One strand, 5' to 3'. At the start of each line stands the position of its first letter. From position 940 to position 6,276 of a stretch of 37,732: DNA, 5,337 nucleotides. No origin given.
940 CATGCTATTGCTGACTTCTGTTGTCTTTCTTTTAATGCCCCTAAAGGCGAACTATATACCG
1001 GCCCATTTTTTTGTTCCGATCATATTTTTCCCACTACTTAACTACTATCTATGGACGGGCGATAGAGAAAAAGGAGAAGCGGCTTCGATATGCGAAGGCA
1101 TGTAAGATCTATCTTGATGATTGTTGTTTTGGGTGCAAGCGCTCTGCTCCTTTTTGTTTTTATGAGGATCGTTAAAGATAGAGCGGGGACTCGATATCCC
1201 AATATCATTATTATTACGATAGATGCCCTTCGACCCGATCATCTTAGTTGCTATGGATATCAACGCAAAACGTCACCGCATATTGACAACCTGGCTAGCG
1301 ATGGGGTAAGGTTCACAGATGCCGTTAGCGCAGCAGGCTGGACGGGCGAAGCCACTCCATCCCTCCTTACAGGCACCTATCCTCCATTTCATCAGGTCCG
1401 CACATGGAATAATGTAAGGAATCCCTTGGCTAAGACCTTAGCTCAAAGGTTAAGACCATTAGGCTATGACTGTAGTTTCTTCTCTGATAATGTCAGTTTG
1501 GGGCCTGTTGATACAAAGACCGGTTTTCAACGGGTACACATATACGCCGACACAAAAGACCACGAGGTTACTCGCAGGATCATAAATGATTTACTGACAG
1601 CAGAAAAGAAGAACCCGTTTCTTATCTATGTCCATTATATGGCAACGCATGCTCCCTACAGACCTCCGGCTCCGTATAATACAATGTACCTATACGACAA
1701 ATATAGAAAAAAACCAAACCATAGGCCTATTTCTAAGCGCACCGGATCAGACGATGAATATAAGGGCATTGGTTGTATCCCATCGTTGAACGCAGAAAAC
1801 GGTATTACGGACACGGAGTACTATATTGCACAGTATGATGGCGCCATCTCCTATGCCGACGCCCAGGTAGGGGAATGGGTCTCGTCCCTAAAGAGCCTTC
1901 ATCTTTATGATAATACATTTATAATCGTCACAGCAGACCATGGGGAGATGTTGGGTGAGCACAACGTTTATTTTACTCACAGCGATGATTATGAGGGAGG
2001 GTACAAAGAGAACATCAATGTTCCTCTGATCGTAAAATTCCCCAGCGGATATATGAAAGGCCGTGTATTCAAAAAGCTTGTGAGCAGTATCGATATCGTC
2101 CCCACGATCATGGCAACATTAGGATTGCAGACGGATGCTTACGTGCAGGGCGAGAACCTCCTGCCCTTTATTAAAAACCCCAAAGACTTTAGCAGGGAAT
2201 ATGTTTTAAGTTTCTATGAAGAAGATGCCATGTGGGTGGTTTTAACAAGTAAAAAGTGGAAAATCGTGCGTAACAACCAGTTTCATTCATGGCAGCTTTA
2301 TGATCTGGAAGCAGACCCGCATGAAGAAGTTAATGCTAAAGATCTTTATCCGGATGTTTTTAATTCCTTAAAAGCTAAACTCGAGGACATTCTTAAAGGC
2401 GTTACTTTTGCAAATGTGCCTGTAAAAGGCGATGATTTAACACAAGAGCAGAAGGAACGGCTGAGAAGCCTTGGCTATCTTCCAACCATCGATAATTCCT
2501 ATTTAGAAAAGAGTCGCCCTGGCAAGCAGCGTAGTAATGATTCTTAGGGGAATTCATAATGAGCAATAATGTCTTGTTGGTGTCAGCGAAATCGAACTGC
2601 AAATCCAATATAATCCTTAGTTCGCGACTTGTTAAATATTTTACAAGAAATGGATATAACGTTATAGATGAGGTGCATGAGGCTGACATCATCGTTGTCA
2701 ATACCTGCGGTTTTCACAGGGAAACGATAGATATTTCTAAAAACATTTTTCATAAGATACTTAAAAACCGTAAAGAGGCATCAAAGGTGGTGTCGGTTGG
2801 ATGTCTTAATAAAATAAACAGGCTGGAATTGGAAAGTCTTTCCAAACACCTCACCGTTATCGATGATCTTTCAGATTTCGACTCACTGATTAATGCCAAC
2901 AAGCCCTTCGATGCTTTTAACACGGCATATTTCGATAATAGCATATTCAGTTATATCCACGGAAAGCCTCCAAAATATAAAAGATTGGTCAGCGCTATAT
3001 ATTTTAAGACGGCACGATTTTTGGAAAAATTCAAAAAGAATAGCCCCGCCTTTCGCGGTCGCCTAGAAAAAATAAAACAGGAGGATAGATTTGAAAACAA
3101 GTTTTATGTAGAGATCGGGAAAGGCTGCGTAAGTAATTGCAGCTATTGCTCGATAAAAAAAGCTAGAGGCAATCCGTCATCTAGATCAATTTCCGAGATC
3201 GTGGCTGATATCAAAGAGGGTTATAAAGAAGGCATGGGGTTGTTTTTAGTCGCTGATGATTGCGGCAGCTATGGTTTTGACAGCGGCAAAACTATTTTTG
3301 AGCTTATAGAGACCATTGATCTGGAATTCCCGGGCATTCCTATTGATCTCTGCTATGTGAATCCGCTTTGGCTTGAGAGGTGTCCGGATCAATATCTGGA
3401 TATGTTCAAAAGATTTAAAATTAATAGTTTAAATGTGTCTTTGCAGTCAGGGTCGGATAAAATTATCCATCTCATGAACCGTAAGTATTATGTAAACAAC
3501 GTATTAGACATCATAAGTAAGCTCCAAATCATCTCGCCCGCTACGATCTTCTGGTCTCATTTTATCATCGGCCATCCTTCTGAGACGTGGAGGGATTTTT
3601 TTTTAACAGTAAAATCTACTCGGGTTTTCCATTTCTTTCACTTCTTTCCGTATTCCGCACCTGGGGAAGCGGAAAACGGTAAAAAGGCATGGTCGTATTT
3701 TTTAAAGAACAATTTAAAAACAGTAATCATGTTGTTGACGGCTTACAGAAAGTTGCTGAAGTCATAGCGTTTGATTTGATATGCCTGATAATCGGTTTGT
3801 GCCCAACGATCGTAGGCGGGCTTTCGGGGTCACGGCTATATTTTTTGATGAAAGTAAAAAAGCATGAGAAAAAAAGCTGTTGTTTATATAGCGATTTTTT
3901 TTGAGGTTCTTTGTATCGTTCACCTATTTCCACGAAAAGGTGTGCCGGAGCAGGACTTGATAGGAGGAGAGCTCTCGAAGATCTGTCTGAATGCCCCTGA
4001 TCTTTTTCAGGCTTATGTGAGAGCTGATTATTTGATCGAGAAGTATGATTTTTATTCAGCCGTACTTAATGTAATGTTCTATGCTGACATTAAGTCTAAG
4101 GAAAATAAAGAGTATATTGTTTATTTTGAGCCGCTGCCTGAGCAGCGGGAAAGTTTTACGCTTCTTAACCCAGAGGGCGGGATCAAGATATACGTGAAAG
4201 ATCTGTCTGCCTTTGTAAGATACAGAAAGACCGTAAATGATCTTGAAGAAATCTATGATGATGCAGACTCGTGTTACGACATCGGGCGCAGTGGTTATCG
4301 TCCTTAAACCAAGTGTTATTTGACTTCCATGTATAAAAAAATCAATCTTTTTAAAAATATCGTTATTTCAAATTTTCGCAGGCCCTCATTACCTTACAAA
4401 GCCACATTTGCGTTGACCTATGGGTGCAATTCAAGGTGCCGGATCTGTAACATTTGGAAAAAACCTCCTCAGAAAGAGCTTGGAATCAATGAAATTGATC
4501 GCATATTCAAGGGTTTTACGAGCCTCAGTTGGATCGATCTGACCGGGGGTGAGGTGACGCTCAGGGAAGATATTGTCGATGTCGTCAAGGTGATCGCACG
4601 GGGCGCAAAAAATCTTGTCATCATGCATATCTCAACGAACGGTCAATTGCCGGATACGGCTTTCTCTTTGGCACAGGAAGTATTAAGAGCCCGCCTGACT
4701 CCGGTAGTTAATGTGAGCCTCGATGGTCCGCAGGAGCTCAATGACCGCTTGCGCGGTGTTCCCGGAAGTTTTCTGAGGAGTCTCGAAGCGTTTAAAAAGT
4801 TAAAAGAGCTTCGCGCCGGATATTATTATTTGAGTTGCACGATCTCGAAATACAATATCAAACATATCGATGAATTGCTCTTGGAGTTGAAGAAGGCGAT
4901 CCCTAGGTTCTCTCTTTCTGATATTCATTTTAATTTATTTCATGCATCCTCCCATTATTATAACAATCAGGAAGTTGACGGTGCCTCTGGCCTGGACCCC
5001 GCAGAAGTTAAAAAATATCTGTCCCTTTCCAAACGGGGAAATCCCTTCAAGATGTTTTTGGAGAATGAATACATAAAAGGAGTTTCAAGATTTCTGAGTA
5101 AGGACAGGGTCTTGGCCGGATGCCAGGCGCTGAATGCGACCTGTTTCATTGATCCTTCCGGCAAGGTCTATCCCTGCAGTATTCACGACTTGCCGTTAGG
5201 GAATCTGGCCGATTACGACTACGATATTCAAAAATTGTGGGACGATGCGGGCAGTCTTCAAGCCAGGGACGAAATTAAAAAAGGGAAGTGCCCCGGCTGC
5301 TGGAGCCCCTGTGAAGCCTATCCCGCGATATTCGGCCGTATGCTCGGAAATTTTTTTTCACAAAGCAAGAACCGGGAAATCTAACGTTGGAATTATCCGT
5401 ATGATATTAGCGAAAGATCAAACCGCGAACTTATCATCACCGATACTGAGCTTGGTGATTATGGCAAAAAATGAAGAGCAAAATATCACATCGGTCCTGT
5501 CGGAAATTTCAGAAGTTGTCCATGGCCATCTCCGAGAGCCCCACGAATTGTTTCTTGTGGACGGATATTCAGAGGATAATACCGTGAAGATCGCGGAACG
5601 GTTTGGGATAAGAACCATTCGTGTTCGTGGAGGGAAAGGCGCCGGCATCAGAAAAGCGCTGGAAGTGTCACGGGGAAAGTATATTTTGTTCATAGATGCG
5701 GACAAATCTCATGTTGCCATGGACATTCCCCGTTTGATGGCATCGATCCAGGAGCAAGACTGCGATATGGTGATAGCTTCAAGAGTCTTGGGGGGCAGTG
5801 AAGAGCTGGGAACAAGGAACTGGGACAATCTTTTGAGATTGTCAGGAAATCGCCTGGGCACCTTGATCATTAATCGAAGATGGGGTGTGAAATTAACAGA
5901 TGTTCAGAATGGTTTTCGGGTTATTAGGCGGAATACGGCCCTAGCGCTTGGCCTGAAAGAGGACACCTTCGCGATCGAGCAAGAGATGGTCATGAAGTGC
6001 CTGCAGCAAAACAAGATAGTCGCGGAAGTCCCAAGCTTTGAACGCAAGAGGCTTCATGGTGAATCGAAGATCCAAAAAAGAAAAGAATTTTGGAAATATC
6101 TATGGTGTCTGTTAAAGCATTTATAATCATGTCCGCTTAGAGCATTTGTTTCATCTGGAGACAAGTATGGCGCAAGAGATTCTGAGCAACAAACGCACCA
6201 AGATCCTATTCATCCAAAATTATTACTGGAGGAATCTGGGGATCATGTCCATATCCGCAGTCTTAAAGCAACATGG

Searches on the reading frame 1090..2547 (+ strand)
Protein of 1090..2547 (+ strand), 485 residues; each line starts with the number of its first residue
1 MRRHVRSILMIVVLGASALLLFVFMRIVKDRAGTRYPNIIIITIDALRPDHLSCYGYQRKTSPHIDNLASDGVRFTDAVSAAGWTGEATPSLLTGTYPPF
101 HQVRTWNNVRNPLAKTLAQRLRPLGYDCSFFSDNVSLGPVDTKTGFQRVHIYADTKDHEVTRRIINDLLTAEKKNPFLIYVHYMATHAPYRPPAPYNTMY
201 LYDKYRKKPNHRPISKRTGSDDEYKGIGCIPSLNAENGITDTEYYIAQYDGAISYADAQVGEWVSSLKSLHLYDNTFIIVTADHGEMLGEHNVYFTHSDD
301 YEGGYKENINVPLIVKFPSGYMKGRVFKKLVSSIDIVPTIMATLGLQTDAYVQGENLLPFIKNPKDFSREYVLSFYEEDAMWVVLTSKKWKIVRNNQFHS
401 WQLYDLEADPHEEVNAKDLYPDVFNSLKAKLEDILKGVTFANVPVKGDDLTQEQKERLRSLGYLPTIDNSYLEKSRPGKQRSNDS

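Call 72: search_protein_families(library=pfam, proteins=[window:1090-2547:+], max_evalue=0.001)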
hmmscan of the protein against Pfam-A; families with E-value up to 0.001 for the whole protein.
window:1090-2547:+ (485 aa): 3 families
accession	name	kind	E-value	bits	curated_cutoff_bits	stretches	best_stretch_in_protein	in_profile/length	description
PF00884.28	Sulfatase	-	2.5e-45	155.5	25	1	37-345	1-300/301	Sulfatase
PF16347.10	SGSH_C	-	4.9e-18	66.2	29.3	1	305-434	12-151/154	N-sulphoglucosamine sulphohydrolase, C-terminal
PF01663.27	Phosphodiest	-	7.2e-08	32.8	23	0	249-286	184-221/342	Type I phosphodiesterase / nucleotide pyrophosphatase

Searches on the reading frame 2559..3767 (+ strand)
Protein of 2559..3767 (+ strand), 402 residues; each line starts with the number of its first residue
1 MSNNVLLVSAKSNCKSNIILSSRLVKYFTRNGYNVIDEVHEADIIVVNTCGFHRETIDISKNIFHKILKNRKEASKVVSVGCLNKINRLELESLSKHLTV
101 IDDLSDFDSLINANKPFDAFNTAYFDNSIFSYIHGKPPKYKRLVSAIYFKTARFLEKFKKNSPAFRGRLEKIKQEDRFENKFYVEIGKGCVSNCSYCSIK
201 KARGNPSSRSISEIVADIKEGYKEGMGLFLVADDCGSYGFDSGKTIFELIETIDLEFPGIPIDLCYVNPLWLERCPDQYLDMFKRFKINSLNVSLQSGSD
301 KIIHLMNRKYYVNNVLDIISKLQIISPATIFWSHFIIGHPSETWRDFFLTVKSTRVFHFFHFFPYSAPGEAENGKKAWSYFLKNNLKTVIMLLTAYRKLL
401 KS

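Call 72: search_protein_families(library=pfam, proteins=[window:2559-3767:+], max_evalue=0.001)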
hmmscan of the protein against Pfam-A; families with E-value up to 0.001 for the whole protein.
window:2559-3767:+ (402 aa): 2 families
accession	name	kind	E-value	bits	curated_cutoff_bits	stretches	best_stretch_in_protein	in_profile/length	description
PF04055.27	Radical_SAM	-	2e-18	67.5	29.5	1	184-347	1-159/166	Radical SAM superfamily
PF00919.26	UPF0004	-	1.1e-11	45.1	27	1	14-97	9-92/98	Uncharacterized protein family UPF0004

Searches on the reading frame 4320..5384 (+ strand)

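Call 72: search_protein_families(library=pfam, proteins=[window:4320-5384:+], max_evalue=0.001)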
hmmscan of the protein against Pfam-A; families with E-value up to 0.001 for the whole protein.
window:4320-5384:+ (354 aa): 2 families
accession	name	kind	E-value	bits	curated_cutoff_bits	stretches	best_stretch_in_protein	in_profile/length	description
PF04055.27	Radical_SAM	-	4e-15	56.8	29.5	1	32-187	3-163/166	Radical SAM superfamily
PF13186.11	SPASM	-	7e-06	26.7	21.5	1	268-328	1-67/67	Iron-sulfur cluster-binding domain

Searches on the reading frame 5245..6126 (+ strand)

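Call 72: search_protein_families(library=pfam, proteins=[window:5245-6126:+], max_evalue=0.001)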
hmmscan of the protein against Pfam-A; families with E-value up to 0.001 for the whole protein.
window:5245-6126:+ (293 aa): 1 family
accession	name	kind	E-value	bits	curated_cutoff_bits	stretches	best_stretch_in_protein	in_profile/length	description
PF00535.33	Glycos_transf_2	-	5.9e-22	78.8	23.3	1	69-230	1-162/168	Glycosyl transferase family 2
